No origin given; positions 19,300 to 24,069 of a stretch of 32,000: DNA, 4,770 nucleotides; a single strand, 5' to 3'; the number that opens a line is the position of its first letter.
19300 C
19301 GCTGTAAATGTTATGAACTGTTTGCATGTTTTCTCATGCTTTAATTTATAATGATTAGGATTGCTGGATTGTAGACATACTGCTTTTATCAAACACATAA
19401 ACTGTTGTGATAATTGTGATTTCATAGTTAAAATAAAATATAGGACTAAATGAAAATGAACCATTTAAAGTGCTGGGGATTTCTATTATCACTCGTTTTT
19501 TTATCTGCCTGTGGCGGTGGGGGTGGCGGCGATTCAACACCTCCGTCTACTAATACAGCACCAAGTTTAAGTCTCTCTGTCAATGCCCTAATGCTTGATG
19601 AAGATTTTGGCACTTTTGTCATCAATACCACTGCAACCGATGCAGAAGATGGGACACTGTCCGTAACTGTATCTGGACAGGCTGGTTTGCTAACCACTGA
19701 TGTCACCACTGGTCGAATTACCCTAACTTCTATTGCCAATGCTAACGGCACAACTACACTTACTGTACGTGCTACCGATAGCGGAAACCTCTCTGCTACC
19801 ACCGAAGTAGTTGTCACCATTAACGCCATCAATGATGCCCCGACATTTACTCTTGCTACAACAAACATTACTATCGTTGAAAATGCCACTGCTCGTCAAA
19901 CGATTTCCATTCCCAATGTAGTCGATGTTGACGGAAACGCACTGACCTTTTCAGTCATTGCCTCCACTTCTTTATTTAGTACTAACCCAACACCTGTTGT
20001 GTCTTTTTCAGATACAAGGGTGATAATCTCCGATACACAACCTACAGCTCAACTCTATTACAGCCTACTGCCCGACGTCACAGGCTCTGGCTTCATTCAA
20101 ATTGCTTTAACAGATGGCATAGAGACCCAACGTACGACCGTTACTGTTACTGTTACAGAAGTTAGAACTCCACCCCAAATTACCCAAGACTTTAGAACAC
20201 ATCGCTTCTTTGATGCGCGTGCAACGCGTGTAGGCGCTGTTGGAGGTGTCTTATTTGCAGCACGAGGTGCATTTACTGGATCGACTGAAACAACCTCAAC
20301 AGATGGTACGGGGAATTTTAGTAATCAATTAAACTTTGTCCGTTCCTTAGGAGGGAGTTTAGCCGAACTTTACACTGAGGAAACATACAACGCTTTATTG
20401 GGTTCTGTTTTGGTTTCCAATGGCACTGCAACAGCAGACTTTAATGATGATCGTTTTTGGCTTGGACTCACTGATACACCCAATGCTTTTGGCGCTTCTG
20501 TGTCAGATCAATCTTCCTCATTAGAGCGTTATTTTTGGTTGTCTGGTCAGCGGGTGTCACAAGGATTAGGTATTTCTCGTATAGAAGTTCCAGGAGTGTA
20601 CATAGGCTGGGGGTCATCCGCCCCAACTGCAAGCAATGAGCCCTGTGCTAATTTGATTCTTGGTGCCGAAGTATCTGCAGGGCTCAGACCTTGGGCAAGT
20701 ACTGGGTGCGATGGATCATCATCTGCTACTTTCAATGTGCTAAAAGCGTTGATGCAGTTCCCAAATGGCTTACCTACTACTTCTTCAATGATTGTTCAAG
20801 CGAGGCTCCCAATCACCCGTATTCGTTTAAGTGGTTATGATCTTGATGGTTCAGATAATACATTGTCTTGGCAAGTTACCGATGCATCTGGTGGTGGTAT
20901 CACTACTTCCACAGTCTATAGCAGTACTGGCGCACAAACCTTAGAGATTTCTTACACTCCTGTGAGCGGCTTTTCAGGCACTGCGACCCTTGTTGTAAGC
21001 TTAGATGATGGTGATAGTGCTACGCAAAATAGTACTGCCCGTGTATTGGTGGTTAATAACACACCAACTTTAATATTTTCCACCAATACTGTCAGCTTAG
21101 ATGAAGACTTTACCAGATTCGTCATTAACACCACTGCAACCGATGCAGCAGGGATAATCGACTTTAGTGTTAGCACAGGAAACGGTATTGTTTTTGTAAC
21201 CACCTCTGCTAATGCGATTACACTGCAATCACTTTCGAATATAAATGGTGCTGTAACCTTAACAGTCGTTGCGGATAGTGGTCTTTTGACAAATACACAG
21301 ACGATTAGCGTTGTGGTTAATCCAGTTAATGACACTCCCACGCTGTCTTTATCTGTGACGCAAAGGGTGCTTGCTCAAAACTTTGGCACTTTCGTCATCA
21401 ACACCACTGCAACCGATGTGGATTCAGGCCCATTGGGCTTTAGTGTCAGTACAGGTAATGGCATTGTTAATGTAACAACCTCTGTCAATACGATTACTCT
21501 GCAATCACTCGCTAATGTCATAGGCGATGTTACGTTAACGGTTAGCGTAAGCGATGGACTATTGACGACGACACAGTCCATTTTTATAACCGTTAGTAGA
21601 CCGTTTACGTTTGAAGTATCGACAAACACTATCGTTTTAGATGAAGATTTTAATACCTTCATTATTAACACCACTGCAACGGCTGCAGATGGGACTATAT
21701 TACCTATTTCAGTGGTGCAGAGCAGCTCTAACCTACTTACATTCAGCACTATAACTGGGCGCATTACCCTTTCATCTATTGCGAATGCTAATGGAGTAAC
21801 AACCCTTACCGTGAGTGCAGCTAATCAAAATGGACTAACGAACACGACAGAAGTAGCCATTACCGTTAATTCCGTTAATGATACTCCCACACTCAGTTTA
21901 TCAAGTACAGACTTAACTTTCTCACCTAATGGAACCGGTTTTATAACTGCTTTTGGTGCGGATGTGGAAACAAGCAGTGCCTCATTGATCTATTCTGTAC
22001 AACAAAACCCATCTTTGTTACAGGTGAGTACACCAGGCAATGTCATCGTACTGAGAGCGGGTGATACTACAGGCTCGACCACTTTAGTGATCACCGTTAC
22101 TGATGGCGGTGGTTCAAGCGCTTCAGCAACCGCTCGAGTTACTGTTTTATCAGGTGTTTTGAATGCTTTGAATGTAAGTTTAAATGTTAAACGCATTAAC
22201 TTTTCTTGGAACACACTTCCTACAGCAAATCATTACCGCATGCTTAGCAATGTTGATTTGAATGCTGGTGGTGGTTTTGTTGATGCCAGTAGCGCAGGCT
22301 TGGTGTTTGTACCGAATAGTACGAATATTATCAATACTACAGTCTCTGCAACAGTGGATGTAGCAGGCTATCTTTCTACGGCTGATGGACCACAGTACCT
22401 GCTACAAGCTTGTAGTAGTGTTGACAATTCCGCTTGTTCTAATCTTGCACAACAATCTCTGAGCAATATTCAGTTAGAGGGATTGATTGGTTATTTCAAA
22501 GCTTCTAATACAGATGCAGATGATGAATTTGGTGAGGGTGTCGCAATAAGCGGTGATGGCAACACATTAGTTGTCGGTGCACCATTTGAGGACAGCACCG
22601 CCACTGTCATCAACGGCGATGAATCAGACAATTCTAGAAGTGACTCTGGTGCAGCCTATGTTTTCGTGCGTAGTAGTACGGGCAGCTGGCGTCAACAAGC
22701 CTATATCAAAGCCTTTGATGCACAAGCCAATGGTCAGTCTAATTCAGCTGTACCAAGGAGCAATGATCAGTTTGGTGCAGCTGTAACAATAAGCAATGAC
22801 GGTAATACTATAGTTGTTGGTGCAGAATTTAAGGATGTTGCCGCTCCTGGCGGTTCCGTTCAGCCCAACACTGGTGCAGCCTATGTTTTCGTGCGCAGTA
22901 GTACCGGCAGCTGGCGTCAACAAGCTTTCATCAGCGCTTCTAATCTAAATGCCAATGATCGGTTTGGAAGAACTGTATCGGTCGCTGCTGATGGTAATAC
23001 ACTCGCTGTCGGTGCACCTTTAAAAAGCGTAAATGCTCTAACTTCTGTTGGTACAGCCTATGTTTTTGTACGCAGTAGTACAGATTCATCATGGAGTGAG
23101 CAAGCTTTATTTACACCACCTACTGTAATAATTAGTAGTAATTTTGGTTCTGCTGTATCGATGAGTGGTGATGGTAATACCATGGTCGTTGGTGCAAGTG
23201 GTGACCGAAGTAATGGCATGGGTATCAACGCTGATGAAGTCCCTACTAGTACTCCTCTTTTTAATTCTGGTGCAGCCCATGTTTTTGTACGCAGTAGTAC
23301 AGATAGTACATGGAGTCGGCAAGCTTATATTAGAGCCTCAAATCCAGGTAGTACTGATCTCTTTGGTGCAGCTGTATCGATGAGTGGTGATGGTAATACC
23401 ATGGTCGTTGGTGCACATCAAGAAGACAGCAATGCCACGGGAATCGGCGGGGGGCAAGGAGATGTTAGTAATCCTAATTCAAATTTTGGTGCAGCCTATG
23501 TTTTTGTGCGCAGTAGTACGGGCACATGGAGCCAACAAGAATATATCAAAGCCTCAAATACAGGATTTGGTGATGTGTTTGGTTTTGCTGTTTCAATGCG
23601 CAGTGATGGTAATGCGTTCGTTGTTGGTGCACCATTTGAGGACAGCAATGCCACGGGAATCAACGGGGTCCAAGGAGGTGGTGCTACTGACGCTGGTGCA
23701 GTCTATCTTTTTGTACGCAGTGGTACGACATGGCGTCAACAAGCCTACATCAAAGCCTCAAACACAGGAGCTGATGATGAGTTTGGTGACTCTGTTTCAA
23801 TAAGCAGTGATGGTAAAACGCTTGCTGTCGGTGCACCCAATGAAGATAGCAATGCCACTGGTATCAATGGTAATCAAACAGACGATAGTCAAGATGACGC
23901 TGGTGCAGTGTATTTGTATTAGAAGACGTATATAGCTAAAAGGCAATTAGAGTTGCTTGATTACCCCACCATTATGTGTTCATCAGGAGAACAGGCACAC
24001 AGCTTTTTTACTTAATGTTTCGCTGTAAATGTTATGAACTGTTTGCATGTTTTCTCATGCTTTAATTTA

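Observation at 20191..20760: C-type-lectin-like domain spliced into the cadherin-like stalk of three paralogs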

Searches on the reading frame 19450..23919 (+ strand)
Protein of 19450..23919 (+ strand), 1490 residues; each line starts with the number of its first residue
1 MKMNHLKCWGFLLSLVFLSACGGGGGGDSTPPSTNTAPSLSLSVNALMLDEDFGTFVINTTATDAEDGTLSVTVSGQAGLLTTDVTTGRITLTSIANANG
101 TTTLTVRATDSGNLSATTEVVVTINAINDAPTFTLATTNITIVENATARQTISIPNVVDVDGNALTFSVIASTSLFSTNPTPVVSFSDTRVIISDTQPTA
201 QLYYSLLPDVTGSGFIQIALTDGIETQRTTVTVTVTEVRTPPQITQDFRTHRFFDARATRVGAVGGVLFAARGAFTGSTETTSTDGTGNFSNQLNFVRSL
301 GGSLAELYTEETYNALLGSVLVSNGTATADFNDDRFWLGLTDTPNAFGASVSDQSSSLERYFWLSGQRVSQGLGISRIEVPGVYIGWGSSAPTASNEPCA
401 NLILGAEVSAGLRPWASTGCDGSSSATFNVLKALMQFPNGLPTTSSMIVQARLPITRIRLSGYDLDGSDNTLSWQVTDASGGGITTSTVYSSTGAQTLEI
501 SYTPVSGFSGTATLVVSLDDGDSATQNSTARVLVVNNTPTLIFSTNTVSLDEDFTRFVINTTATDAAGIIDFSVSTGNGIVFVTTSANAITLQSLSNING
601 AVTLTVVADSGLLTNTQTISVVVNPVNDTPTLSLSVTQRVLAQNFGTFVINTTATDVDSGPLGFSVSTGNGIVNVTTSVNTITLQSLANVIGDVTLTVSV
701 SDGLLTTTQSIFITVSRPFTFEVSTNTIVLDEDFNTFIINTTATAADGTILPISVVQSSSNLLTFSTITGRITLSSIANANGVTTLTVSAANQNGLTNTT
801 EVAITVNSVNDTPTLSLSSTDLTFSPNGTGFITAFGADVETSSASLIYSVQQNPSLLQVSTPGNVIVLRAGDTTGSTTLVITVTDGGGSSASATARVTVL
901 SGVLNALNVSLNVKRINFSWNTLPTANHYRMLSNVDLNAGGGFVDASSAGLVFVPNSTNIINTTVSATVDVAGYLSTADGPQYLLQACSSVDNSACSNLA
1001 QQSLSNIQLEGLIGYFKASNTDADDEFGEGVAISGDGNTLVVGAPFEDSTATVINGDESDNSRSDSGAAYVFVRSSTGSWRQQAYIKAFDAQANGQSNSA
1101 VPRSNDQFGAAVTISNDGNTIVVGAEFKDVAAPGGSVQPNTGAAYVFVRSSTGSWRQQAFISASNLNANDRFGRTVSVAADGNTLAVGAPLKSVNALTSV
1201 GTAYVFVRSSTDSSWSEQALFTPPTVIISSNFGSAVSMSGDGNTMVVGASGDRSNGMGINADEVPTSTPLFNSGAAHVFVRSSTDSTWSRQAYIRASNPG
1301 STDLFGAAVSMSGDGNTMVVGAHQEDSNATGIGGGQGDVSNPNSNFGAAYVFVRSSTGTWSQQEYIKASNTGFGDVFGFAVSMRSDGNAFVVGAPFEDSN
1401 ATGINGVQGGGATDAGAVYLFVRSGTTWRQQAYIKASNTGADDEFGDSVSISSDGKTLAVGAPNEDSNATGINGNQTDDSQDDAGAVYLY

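Call 6: search_protein_families(library=pfam, proteins=[window:19450-23919:+], max_evalue=1)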
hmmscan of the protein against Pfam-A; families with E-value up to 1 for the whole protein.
window:19450-23919:+ (1490 aa): 8 families
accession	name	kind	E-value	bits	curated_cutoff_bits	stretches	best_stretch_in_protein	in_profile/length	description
PF14312.12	FG-GAP_2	-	8.4e-57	189.6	23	7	1155-1206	1-49/49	FG-GAP repeat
PF17963.7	Big_9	-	3e-07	31.7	23.6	5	461-532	24-88/89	Bacterial Ig domain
PF16760.10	CBM53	-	0.00013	22.6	27.6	0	1137-1183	9-53/57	Starch/carbohydrate-binding module (family 53)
PF17803.7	Cadherin_4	-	0.0095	16.9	25.1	1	119-172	2-54/71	Bacterial cadherin-like domain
PF17892.7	Cadherin_5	-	0.12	12.7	26.5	1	35-124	2-97/98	Cadherin-like domain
PF00028.23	Cadherin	-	0.18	12.7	28.8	1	53-124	11-92/93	Cadherin domain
PF01476.26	LysM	-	0.38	11.2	20.9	0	773-800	8-33/43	LysM domain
PF23592.1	Cadherin_CELSR2_9th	-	0.68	10.5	36.8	0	827-894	27-96/100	CELSR2-like, ninth cadherin domain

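Call 7: search_protein_families(library=ncbifam, proteins=[window:19450-23919:+], max_evalue=1)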
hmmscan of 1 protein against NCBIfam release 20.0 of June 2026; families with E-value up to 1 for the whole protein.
window:19450-23919:+ (1490 aa): 3 families
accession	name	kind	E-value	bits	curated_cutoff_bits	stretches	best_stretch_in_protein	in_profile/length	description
NF012211.1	tand_rpt_95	domain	9.1e-33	112.1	90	7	59-134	16-94/98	tandem-95 repeat protein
TIGR04153.1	cyanosortA_assc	subfamily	0.0052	16.8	100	0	731-802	58-128/185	cyanoexosortase A system-associated protein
NF003950.0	PRK05450.1-3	subfamily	0.31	10.3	234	1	118-183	108-173/248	3-deoxy-manno-octulosonate cytidylyltransferase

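Call 22: find_encoding_contigs(protein=window:19450-23919:+, flank=10000, max_places=6)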
Protein window:19450-23919:+ (1490 aa): no gene with exactly this product is on record in the collection.

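Call 23: list_cluster_members(proteins=[P0001, window:19450-23919:+, window:24171-28631:+])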
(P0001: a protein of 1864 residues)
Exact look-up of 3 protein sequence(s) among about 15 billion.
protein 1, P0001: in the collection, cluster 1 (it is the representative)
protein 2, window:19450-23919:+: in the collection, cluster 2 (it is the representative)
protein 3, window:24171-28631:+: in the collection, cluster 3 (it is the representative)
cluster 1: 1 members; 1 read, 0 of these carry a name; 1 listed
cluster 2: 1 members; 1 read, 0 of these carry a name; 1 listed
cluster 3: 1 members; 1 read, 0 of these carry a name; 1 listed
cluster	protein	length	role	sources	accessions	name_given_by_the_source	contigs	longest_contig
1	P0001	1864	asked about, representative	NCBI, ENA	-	-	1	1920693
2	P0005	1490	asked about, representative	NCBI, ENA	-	-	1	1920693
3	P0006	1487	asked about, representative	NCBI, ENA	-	-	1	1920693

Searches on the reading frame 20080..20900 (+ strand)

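Call 6: search_protein_families(library=pfam, proteins=[window:20080-20900:+], max_evalue=1)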
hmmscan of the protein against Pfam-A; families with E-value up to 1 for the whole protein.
window:20080-20900:+ (273 aa): 1 family
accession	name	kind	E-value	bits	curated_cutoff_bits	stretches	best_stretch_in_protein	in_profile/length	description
PF00059.27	Lectin_C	-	0.076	14.2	22.6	1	88-211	13-98/107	Lectin C-type domain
